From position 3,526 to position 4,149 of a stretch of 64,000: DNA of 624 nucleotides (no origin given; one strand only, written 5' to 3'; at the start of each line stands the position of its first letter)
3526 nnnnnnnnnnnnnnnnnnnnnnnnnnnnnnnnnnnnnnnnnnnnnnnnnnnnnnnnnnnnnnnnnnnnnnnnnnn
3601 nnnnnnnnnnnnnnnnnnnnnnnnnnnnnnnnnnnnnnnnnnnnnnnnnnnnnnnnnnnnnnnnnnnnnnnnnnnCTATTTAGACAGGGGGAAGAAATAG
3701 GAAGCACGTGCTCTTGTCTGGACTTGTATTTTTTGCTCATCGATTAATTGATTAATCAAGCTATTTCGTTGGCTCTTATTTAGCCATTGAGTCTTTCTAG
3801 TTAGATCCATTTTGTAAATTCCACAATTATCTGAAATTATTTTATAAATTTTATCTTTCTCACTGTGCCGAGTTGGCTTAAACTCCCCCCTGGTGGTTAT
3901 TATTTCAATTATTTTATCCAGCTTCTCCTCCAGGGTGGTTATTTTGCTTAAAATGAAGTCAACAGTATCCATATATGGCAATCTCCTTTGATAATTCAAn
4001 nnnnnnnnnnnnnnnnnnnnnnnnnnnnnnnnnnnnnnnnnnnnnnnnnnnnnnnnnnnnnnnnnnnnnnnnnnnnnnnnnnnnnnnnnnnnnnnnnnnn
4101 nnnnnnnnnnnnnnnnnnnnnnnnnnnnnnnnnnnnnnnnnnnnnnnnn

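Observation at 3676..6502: Candidate iteron origin directly 3-prime of the prim-pol/helicase gene, plus a small protein that copies only its C-terminal wHTH (possible replication regulator)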

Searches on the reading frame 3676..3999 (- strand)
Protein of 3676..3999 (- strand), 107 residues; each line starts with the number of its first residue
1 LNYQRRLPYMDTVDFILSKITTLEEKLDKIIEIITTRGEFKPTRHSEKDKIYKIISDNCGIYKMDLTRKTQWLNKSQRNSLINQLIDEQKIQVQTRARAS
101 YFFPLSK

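Call 3: search_protein_families(library=pfam, proteins=[window:3676-3999:-], max_evalue=0.01)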
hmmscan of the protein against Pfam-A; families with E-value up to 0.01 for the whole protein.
window:3676-3999:- (107 aa): 0 families

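Call 4: search_protein_families(library=phrogs, proteins=[window:3676-3999:-], max_evalue=0.01)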
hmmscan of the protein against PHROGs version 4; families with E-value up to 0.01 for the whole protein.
window:3676-3999:- (107 aa): 2 families
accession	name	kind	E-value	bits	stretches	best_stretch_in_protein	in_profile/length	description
phrog_16091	-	unknown function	0.003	18.7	1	21-68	52-98/131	-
phrog_9698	-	unknown function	0.0098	16.8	0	26-78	42-93/144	-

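Call 12: find_homologous_proteins(query=window:3676-3972:-, max_evalue=0.01)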
Query window:3676-3972:- (98 aa): 1 proteins with E <= 0.01 among 2 candidates.
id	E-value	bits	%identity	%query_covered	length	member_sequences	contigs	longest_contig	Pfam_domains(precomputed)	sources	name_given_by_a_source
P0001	1.2e-56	206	100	100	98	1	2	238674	-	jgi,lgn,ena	-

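Call 13: find_encoding_contigs(protein=P0001, flank=10000, max_places=6)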
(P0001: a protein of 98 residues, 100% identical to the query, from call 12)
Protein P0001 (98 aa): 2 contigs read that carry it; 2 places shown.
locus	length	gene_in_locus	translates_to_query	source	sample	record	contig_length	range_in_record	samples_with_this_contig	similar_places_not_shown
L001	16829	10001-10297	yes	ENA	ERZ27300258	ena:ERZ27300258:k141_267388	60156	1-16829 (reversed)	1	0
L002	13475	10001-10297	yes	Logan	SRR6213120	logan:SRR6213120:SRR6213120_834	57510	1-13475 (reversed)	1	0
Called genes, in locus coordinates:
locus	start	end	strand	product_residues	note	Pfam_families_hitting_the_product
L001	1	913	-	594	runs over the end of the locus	PF00270:DEAD, PF04851:ResIII, PF18766:SWI2_SNF2, PF00271:Helicase_C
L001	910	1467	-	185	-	PF16473:Rv2179c-like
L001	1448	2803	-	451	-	PF02689:Herpes_Helicase (faint), PF00270:DEAD (faint), PF05970:PIF1, PF13245:AAA_19, PF13604:AAA_30, PF13401:AAA_22 (faint), PF21530:Pif1_2B_dom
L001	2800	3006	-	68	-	-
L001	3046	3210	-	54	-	-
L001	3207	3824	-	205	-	PF21448:DNMK (weak)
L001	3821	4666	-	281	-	PF12705:PDDEXK_1 (weak)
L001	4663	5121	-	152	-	-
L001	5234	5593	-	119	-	-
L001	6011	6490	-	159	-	PF05037:DUF669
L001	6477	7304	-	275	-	PF13479:AAA_24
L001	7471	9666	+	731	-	PF09250:Prim-Pol, PF08707:PriCT_2, PF13148:DUF3987 (weak)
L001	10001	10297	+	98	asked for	-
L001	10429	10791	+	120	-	-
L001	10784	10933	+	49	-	-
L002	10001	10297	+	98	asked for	-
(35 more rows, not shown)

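Call 46: predict_structure(alignment_id=A3)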
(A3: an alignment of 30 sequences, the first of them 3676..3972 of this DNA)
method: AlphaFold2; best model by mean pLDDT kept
length: 98 residues; sequences in the alignment: 30
mean_pLDDT: 84.9   pTM: 0.59
mean pLDDT of the five models: 84.9, 84.9, 84.7, 84.2, 81.2
residues with pLDDT >= 90: 55; 70-90: 30; 50-70: 13; < 50: 0
segments of 3 or more residues with pLDDT < 50: none
pLDDT, mean of each block of 10 residues (from residue 1): 74 76 64 69 97 97 96 96 89 93
secondary structure, 60 per line:
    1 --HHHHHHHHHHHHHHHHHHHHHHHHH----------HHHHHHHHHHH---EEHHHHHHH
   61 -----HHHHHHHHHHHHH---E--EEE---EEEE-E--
elements in order: H3-27 H38-48 H54-60 H66-78 E85-87 E91-94

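Call 50: fold_search(model_id=the predicted structure, library=pdb)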
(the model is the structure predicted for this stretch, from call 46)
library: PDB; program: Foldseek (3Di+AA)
matches with E <= 10: 1061; with E <= 0.001: 0
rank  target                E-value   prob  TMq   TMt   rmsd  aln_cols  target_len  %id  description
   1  4xrf                  6.9e-03  1.00  0.52  0.37  13.6       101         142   19  Crystal structure of MepR like protein complexed with pseudoligands (released 2016-02-10)
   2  7nvs_W                2.0e-02  1.00  0.49  0.27   8.3        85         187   16  RNA polymerase II core pre-initiation complex with closed promoter DNA in proximal position (released 2021-05-05)
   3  5jls                  2.0e-02  1.00  0.50  0.39   7.7        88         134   18  Crystal Structure of Adhesin competence repressor (AdcR) from Streptococcus pyogenes (C-terminally His tagged) (released 2017-05-03)
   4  4ooi_C                2.2e-02  1.00  0.54  0.56   9.0        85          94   15  Reduced HlyU from Vibrio cholerae N16961 (released 2014-12-31)
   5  8xu0_B                2.4e-02  1.00  0.55  0.39  13.8       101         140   16  Clostridioides difficile MarR (WP_003434724) with salicylate (released 2024-11-20)
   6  4ooi_B                2.4e-02  1.00  0.49  0.50   9.7        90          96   13  Reduced HlyU from Vibrio cholerae N16961 (released 2014-12-31)
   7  1r1u_A                2.7e-02  1.00  0.53  0.55   9.7        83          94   13  Crystal structure of the metal-sensing transcriptional repressor CzrA from Staphylococcus aureus in the apo-form (released 2004-05-18)
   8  1r1u_C                2.7e-02  1.00  0.53  0.53   9.6        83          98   13  Crystal structure of the metal-sensing transcriptional repressor CzrA from Staphylococcus aureus in the apo-form (released 2004-05-18)
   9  5h3r_B                3.1e-02  0.99  0.53  0.38  13.9       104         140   12  Crystal Structure of mutant MarR C80S from E.coli complexed with operator DNA (released 2017-08-02)
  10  5gpy_A                3.1e-02  0.99  0.47  0.27   8.5        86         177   15  Crystal structure of the human TFIIE complex (released 2016-11-02)
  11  8xt8_B                3.3e-02  1.00  0.55  0.38  13.9       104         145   16  Clostridioides difficile MarR (WP_003434724) with Hg-bound (released 2024-11-20)
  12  2nyx_B                3.3e-02  0.99  0.52  0.36  13.2       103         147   16  Crystal structure of RV1404 from Mycobacterium tuberculosis (released 2006-12-05)
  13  4k2e_A                3.8e-02  1.00  0.53  0.55   9.1        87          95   15  HlyU from Vibrio cholerae N16961 (released 2014-04-30)
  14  7jgr_B                4.3e-02  1.00  0.52  0.19   2.5        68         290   15  Structure of Drosophila ORC bound to DNA (84 bp) and Cdc6 (released 2020-09-09)
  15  3f72_B                4.3e-02  0.99  0.52  0.48   8.9        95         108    8  Crystal Structure of the Staphylococcus aureus pI258 CadC Metal Binding Site 2 Mutant (released 2009-04-07)
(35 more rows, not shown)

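Call 63: search_protein_representatives(protein=window:3676-3972:-)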
Query: 98 residues. Proteins with E-value up to 0.001 (for the whole library): 4; up to 1e-10: 2; up to 1e-30: 1. The best 4 are listed.
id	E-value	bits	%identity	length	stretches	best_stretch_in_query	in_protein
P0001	3.9e-57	206.4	100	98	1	1-98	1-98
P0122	6.1e-12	62.0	28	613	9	36-66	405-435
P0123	2.5e-04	37.7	50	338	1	40-83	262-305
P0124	5.4e-04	36.7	43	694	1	33-85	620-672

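Call 67: search_solved_structures(query=A3, max_evalue=1)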
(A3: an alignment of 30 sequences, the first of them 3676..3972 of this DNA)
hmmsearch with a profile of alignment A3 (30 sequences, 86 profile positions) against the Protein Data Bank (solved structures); distinct sequences matched with E-value up to 1: 11.
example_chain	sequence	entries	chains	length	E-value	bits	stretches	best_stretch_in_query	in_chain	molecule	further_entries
7a6h_P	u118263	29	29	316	2.4e-05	27.2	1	21-80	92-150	DNA-directed RNA polymerase III subunit RPC6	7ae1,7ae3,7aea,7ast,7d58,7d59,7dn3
2dk5_A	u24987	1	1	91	0.00071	22.5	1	20-80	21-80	DNA-directed RNA polymerase III 39 kDa polypeptide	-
2yu3_A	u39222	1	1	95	0.018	18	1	20-71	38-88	DNA-directed RNA polymerase III 39 kDa polypeptide F variant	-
9e5c_6t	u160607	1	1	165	0.091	15.7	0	29-66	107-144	Centrin, putative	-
3ber_A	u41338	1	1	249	0.17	14.8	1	10-50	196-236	Probable ATP-dependent RNA helicase DDX47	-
1ofc_X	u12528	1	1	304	0.3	14.1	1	46-78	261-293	ISWI PROTEIN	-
4rgl_A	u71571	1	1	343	0.31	14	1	4-84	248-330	Filamentation induced by cAMP protein Fic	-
6khu_A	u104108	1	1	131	0.4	13.7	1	3-31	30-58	Diguanylate cyclase/phosphodiesterase-domain containing protein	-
7rkc_A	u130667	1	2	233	0.66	13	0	6-30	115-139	D_3_633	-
7c0i_A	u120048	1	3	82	0.75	12.8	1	20-68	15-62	Double-stranded RNA-binding protein,Double-stranded RNA-specific adenosine deaminase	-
8tm9_A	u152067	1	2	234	0.95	12.5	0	6-30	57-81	D_3_633_8x peptide bound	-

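Call 69: find_encoding_contigs(protein=P0123, flank=3000, max_places=3)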
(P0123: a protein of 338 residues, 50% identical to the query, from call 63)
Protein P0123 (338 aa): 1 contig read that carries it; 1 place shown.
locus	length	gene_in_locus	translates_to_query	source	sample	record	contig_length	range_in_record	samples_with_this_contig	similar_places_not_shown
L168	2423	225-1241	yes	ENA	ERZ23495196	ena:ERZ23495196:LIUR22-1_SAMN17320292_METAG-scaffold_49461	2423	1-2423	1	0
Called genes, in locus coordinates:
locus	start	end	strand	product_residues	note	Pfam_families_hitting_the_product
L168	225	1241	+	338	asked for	PF13148:DUF3987 (faint)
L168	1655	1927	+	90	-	-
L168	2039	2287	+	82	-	-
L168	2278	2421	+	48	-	?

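Call 90: find_encoding_contigs(protein=P0124, flank=1500, max_places=1)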
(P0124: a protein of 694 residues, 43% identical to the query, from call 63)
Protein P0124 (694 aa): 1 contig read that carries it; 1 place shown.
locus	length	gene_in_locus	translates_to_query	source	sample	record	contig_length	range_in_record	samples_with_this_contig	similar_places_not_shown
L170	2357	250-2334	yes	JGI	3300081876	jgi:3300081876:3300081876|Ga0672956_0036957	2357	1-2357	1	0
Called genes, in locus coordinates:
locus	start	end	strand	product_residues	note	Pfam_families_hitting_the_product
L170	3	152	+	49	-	?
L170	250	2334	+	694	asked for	PF13148:DUF3987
